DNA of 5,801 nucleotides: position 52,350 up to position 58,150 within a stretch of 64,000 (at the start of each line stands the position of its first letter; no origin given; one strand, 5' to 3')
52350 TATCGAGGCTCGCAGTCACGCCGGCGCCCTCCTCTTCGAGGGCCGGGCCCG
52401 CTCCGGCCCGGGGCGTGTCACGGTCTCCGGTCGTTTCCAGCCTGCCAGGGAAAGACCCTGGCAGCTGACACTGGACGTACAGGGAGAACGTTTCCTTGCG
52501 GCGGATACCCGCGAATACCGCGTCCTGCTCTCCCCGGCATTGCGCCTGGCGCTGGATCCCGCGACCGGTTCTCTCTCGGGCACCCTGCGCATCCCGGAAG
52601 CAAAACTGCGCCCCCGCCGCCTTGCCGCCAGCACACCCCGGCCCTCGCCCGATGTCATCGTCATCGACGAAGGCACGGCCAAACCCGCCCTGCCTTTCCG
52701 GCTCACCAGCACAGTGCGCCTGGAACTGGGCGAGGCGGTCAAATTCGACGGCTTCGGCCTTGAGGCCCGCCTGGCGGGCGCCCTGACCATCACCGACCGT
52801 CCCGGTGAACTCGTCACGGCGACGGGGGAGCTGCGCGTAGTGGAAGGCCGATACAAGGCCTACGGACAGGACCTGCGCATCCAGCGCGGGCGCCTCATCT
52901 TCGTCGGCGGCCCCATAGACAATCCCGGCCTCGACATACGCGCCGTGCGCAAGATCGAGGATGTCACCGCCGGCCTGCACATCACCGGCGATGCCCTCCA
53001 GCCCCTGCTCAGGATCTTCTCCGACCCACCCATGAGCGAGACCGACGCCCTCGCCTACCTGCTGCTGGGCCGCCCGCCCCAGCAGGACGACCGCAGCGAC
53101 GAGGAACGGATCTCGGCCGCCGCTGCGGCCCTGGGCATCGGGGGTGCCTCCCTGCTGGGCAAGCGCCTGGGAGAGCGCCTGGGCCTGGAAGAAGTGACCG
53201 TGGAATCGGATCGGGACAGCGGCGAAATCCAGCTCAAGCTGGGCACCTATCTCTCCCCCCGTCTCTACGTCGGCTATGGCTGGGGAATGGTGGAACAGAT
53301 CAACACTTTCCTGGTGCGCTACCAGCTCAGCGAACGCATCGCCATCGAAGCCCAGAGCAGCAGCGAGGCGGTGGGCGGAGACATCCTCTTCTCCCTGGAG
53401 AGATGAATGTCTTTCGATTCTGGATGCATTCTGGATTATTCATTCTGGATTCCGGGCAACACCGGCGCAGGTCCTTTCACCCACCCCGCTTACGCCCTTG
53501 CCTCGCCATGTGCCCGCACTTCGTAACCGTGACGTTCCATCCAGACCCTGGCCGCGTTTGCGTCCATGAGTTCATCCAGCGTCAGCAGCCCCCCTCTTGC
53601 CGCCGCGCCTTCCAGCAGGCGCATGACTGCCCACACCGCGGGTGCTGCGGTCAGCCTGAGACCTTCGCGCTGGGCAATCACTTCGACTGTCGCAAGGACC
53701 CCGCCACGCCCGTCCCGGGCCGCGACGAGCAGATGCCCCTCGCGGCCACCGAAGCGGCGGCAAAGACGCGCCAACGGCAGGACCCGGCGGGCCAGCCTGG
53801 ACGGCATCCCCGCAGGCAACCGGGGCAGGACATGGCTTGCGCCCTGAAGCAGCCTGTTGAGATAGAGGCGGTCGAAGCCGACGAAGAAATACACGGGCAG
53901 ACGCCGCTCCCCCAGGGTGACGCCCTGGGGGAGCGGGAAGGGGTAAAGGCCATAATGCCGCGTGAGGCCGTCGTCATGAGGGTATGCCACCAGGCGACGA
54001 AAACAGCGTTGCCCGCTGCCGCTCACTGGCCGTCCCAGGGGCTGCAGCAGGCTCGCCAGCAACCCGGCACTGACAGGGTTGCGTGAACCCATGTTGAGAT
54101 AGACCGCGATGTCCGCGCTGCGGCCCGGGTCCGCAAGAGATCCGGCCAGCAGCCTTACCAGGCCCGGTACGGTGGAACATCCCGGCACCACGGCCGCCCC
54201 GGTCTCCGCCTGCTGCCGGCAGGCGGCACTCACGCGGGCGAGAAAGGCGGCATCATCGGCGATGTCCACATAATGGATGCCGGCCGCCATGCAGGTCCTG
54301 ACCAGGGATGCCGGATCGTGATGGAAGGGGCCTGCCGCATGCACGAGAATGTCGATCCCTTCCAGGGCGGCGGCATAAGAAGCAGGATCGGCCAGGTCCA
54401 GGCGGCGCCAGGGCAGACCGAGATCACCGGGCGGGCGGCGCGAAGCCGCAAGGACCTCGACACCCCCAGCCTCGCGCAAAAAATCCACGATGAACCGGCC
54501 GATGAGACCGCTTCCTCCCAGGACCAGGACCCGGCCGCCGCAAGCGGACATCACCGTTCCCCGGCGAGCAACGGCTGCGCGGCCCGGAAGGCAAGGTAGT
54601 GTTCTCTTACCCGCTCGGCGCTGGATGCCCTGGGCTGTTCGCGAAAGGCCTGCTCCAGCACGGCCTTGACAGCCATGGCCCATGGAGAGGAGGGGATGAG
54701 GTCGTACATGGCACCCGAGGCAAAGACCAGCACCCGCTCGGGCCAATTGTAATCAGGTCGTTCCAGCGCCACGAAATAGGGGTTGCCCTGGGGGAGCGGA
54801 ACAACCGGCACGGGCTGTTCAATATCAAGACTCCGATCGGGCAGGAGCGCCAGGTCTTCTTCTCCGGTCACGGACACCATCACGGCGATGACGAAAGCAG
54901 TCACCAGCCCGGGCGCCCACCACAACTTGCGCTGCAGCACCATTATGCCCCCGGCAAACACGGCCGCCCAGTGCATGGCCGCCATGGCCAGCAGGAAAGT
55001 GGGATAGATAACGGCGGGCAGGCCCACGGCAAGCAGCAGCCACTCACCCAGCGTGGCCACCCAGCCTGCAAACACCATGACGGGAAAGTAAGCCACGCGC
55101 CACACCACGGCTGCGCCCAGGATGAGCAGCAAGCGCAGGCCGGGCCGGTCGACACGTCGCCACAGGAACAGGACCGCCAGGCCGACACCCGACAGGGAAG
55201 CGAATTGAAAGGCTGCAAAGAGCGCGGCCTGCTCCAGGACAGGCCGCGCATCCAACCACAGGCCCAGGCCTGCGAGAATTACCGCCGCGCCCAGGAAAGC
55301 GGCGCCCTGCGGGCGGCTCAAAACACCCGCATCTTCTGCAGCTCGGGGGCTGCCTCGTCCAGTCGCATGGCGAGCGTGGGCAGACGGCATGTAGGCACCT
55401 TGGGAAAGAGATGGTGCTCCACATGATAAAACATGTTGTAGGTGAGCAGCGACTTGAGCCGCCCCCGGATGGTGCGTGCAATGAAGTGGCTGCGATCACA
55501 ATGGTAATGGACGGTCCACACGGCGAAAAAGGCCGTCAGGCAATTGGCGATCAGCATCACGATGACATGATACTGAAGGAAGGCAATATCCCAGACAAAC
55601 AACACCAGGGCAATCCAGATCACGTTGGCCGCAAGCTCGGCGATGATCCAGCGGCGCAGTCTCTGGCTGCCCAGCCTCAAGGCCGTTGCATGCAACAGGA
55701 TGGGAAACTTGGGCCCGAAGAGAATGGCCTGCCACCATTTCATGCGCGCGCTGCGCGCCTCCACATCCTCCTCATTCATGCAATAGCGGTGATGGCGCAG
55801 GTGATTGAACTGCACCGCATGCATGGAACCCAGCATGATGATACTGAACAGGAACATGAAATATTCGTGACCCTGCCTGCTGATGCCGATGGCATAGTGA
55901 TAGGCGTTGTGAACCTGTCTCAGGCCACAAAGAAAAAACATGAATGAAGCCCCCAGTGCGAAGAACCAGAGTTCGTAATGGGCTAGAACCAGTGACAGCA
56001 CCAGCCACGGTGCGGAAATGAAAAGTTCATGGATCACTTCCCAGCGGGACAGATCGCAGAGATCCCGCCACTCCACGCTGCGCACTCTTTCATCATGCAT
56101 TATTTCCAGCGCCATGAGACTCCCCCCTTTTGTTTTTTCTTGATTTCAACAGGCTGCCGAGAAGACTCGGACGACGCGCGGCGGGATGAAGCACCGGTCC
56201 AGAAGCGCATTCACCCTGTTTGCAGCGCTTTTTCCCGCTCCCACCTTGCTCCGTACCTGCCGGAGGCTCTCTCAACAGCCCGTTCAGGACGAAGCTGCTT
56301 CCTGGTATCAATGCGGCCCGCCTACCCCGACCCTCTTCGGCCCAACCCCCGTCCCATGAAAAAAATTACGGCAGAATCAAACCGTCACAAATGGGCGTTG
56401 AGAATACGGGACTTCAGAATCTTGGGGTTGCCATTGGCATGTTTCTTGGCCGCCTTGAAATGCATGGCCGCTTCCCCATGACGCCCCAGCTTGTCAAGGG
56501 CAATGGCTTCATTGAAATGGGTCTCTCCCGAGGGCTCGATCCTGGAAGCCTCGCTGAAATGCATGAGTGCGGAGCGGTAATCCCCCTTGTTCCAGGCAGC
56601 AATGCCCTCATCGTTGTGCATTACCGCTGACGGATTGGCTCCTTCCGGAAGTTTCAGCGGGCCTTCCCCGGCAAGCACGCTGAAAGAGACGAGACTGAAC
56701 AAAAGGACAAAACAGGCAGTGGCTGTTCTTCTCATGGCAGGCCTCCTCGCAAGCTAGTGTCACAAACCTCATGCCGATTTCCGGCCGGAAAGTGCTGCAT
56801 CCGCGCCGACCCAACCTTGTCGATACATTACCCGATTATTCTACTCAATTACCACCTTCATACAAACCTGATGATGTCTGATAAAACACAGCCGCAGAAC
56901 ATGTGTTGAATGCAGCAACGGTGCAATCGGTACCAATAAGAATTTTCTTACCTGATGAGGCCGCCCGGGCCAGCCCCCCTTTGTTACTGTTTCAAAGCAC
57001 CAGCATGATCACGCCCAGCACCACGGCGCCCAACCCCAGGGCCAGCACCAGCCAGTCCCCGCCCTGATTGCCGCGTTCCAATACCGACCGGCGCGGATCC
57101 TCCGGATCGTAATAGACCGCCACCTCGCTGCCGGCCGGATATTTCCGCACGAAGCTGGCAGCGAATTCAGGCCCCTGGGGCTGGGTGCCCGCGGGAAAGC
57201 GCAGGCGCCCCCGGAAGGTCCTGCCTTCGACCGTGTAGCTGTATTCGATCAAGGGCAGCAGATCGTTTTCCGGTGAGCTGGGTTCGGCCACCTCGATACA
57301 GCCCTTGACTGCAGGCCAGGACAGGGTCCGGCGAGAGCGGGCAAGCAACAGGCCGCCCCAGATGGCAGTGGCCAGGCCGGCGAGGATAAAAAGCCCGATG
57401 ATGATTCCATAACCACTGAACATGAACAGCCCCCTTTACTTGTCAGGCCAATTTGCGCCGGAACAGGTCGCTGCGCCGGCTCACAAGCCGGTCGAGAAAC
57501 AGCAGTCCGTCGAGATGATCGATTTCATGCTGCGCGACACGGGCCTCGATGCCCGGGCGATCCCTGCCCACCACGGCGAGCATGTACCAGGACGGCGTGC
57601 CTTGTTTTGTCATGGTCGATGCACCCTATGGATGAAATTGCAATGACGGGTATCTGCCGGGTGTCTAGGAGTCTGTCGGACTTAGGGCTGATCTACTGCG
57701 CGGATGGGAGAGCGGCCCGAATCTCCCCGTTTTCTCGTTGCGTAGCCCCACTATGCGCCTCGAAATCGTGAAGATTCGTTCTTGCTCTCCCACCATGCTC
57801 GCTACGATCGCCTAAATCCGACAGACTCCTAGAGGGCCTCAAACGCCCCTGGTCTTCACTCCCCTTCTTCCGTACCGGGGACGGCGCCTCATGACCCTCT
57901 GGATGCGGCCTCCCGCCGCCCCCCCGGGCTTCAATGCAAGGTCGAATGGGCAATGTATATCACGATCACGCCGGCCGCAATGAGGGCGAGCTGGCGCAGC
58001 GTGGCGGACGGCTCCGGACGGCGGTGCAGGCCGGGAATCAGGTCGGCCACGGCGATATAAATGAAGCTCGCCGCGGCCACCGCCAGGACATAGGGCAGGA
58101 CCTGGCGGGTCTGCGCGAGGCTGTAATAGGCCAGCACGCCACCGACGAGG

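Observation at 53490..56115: Uncharacterised three-gene overlapping operon: fatty-acid-desaturase-family enzyme, novel membrane protein, saccharopine-dehydrogenase-like oxidoreductase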

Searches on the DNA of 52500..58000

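Call 54: search_rna_families(source=window, start=52500, end=58000, threshold=evalue, max_evalue=0.1)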
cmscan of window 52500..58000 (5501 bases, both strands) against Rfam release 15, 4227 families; matches with E-value up to 0.1: 0.
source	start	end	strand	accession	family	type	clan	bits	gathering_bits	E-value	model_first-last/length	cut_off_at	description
